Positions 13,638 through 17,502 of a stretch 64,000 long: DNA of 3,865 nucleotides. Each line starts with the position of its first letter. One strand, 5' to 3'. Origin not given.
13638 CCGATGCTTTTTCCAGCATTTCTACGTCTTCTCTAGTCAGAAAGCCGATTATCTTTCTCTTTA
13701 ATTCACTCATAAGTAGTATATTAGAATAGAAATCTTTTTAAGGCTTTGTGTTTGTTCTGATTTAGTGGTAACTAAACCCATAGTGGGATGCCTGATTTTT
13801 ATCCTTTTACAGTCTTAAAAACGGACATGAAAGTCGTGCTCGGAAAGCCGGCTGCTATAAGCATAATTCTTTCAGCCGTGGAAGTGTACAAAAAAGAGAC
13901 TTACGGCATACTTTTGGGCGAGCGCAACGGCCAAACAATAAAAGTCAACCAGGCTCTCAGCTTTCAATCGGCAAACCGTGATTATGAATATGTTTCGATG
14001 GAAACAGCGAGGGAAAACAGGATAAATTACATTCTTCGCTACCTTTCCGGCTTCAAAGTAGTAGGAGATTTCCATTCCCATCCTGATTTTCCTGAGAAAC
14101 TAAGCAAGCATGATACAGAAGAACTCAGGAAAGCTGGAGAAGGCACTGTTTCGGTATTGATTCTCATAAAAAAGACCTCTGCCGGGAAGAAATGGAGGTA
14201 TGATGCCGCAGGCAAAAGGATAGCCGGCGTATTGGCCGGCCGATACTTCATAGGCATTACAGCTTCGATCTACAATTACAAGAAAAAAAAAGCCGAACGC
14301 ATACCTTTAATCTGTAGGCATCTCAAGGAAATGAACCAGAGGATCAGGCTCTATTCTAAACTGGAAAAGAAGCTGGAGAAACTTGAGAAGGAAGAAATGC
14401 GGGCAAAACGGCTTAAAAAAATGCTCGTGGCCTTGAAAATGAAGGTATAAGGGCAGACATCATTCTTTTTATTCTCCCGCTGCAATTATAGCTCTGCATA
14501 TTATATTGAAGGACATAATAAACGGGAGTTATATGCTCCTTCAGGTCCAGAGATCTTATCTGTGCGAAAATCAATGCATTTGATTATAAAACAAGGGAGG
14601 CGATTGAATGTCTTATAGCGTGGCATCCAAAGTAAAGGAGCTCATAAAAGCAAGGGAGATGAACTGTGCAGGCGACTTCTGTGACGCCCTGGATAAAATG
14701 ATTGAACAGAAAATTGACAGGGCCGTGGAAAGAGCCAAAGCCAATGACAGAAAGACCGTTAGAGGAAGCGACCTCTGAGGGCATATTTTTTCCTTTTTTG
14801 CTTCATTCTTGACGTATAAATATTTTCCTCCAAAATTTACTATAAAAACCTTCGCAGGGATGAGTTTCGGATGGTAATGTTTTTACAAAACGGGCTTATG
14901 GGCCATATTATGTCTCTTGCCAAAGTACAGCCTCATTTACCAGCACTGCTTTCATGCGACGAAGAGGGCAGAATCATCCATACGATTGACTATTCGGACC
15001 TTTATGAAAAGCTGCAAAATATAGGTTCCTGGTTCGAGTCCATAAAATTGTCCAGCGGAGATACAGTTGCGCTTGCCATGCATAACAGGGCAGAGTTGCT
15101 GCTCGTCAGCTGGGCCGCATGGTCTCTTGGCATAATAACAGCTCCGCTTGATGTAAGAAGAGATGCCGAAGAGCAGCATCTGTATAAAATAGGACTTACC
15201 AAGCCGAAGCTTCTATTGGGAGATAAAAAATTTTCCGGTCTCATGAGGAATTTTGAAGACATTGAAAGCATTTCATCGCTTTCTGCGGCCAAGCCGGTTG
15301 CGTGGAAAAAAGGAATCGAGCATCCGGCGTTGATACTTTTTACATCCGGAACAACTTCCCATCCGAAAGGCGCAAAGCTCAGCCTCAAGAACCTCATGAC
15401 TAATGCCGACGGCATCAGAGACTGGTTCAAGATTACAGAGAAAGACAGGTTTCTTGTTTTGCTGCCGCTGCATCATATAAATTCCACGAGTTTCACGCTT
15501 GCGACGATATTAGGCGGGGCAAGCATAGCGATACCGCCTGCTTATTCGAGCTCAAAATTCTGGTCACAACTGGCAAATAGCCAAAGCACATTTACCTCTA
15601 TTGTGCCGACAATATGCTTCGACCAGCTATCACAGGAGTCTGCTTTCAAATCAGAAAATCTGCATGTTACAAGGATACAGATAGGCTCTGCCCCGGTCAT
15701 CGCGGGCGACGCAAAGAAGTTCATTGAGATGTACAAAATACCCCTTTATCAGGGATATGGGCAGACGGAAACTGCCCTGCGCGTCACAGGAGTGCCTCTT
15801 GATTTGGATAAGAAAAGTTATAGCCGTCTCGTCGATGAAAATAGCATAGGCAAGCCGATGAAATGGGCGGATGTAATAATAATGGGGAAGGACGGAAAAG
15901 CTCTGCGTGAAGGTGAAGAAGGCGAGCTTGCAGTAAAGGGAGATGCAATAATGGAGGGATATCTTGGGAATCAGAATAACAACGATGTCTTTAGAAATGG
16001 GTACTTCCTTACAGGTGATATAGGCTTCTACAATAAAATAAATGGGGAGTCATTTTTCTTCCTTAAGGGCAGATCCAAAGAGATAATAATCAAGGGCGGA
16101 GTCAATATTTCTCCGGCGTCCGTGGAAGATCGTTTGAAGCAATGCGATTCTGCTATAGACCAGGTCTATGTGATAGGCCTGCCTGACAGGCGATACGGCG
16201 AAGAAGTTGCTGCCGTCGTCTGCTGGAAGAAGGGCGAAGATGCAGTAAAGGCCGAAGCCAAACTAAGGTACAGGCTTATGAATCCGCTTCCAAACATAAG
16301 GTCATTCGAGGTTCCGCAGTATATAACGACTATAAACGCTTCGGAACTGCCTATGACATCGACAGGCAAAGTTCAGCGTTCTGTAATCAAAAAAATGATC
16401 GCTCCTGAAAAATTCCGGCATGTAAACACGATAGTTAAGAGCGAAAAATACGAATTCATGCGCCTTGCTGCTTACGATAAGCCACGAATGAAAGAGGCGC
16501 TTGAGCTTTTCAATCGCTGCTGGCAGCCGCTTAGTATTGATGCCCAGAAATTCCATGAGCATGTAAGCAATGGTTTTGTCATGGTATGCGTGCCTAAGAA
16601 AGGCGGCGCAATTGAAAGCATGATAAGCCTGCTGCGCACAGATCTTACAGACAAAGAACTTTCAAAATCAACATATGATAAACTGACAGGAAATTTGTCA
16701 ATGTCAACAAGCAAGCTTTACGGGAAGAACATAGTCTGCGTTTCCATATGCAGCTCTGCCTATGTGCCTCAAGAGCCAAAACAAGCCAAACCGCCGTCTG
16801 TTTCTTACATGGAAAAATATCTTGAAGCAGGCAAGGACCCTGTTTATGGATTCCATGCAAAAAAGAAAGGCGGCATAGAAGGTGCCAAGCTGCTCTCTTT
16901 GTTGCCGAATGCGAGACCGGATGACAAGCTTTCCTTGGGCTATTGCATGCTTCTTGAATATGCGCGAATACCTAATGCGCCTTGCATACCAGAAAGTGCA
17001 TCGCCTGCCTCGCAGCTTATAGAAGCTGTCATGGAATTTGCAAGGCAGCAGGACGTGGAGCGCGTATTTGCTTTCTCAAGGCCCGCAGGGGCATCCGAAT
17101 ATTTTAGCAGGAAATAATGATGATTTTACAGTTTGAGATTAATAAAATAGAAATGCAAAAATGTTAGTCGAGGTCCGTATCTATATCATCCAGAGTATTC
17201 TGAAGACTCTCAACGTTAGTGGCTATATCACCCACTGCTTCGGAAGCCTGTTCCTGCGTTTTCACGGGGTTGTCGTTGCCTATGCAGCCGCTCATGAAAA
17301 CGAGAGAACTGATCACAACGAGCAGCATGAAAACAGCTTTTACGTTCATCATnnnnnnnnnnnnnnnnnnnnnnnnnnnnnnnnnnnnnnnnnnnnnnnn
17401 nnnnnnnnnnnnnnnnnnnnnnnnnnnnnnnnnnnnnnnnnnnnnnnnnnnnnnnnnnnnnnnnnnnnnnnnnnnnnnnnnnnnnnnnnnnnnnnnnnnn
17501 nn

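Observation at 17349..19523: Large secreted protein with four Cys-triad repeats, P/E/S/T linker repeats, coiled coil and a prion-like Q/N/P/Y-rich C-terminal tail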

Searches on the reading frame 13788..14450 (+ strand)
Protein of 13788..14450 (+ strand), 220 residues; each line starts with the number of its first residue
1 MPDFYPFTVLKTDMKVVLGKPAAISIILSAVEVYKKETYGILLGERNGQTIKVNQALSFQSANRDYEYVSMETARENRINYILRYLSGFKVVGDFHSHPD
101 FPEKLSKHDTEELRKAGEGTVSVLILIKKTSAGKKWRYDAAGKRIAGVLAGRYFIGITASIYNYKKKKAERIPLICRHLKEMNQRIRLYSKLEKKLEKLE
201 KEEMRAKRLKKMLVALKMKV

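Call 73: search_protein_families(library=pfam, proteins=[window:13788-14450:+], max_evalue=0.00001)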
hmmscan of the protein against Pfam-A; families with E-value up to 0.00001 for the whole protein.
window:13788-14450:+ (220 aa): 2 families
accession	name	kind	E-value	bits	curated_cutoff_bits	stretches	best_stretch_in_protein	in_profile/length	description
PF14464.11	Prok-JAB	-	5e-09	36.5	25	1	24-136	6-111/114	Prokaryotic homologs of the JAB domain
PF01398.27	JAB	-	1.6e-07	31.5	22.5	1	16-110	6-105/117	JAB1/Mov34/MPN/PAD-1 ubiquitin protease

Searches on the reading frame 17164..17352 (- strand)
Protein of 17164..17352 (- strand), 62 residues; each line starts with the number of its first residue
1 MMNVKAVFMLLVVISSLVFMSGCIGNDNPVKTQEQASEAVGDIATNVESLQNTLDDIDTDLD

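Call 4: search_protein_families(library=pfam, proteins=[window:17164-17352:-], max_evalue=1)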
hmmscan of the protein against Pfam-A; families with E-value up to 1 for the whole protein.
window:17164-17352:- (62 aa): 1 family
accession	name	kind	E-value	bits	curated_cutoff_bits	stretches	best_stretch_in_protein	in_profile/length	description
PF09716.15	ETRAMP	-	0.049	14.1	29.1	1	2-51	1-48/81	Malarial early transcribed membrane protein (ETRAMP)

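Call 14: search_protein_families(library=ncbifam, proteins=[window:17164-17352:-], max_evalue=1)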
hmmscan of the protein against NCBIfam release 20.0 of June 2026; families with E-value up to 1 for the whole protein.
window:17164-17352:- (62 aa): 4 families
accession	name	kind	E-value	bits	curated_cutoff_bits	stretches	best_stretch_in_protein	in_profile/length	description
NF040598.1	Ala_zip_lipo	subfamily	0.015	15.8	43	1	8-55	3-53/90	Lpp/OprI family alanine-zipper lipoprotein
NF053852.1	vesicle_Bd0635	exception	0.028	14.1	250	1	10-53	4-43/223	CpoB-like predatory vesicle lipoprotein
NF045650.1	CD1247_Nterm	equivalog_domain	0.029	15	30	1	34-62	35-63/70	CD1247 N-terminal domain-containing protein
TIGR04454.1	Lepto_4Cys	hypoth_equivalog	0.043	14.3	35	1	11-53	5-47/92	TIGR04454 family lipoprotein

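Call 62: search_protein_families(library=pfam, alignment_id=A6, max_evalue=1)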
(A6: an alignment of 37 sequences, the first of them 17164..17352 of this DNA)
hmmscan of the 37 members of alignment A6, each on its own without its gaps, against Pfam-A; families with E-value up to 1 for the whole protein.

A. member 1, window:17164-17352:- (62 aa): 1 family
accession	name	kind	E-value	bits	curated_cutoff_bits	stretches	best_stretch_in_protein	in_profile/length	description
PF09716.15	ETRAMP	-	0.049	14.1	29.1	1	2-51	1-48/81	Malarial early transcribed membrane protein (ETRAMP)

B. families by the number of members that match (of 37 scanned): 74 families (the first 25 are shown)
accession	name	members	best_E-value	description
PF09716.15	ETRAMP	7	0.0037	Malarial early transcribed membrane protein (ETRAMP)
PF07172.16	GRP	6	0.0058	Glycine rich protein family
PF25682.1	Phage_VG64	3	0.0069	Mycobacterium phage VG64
PF16339.10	DUF4969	3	0.033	Domain of unknown function (DUF4969)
PF17561.7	TssO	2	0.0058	Type VI secretion system, TssO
PF20205.3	DUF6567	2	0.014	Family of unknown function (DUF6567)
PF05531.17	NPV_P10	2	0.038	Nucleopolyhedrovirus P10 protein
PF10041.14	DUF2277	2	0.064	Uncharacterized conserved protein (DUF2277)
PF13624.11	SurA_N_3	2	0.067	SurA-like N-terminal domain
PF13567.11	DUF4131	2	0.11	Domain of unknown function (DUF4131)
PF12454.13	Ecm33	1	0.00017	GPI-anchored cell wall organization protein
PF00352.27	TBP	1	0.0038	Transcription factor TFIID (or TATA-binding protein, TBP)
PF06451.17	Moricin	1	0.0092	Moricin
PF19605.4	DUF6110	1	0.012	Family of unknown function (DUF6110)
PF02706.20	Wzz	1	0.012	Chain length determinant protein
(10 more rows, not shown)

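Call 80: find_homologous_proteins(query=A6, max_evalue=0.001)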
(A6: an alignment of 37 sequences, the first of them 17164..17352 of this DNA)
Query A6 (37 sequences) (62 aa, profile of the alignment): 31 proteins with E <= 0.001 among 1811 candidates.
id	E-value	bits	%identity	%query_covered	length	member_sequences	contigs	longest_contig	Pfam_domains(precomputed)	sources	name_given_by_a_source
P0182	3.0e-19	87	33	84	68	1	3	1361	-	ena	-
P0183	1.4e-18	84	39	50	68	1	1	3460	-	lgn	-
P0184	5.8e-18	82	28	90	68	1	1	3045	-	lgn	-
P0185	9.5e-18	82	35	50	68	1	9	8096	-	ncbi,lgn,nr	ncbi:MAG: hypothetical protein HYS62_02955 [Candidatus Aenigmarchaeota archaeon]|nr:hypothetical pro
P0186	4.0e-17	80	100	98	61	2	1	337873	-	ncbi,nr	ncbi:MAG: hypothetical protein HY364_01290 [Candidatus Aenigmarchaeota archaeon]|nr:hypothetical pro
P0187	8.6e-17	79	33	68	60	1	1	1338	-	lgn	-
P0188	1.5e-16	78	30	74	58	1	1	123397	-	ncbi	-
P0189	1.6e-16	78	85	98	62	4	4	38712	-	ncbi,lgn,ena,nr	ncbi:MAG: hypothetical protein J4431_03455 [Candidatus Aenigmarchaeota archaeon]|nr:hypothetical pro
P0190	1.6e-16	78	31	97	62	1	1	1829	-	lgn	-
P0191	1.7e-16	78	33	73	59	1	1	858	-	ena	-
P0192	8.0e-16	76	28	74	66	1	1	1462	-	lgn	-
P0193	2.5e-15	74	32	90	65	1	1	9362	-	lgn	-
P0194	2.9e-15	74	26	95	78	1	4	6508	-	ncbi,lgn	-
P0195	3.2e-15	74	35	74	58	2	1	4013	-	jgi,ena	-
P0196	1.9e-14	71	29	66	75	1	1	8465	-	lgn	-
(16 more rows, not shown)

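Call 84: search_solved_structures(query=A6, max_evalue=10)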
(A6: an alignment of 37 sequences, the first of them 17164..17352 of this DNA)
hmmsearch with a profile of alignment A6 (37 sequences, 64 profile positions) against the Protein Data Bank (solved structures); distinct sequences matched with E-value up to 10: 20.
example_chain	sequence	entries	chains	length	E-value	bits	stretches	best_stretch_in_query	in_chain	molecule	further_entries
8a3k_UNK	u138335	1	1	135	0.013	18.8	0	50-64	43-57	sc-apCC-4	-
8qaf_A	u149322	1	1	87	0.017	18.3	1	29-60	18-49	sc-apCC-8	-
2z8u_A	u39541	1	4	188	0.02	18.1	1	14-53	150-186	TATA-box-binding protein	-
4rzp_A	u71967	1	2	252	0.021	18.1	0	28-48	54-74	Engineered Protein OR366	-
7zr2_A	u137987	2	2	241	0.072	16.3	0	35-60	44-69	Spike protein S2',Chimeric protein mimic of SARS-CoV-2 Spike HR1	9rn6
6zt1_A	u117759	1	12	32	0.24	14.7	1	37-64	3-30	CC-Type2-(LaIdGe)4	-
9r1n_A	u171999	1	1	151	0.31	14.3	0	36-59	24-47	sc-apCC-4-DPH-2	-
9r1j_A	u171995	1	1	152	0.37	14.1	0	36-59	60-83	sc-apCC-4-NR-1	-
4ymx_A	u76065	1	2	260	0.39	14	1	1-33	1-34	ABC-type amino acid transport system, periplasmic component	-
5x5h_A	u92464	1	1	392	0.46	13.7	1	25-63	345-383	Cystathionine beta-lyases/cystathionine gamma-synthases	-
7bau_A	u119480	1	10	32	0.59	13.4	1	37-63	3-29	CC-Type2-(TgLaId)4-W19BrPhe.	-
7bas_A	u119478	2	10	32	0.96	12.7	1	37-64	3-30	CC-Type2-(TgLaId)4-W19BrPhe. | CC-Type2-(TgLaId)4-W19BrPhe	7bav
4f7g_B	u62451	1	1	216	1.1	12.5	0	28-58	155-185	Talin-1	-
8ga6_A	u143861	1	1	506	1.1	12.5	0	37-57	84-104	THR6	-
7ums_1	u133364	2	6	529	1.3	12.3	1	29-60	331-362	Outer capsid protein VP5*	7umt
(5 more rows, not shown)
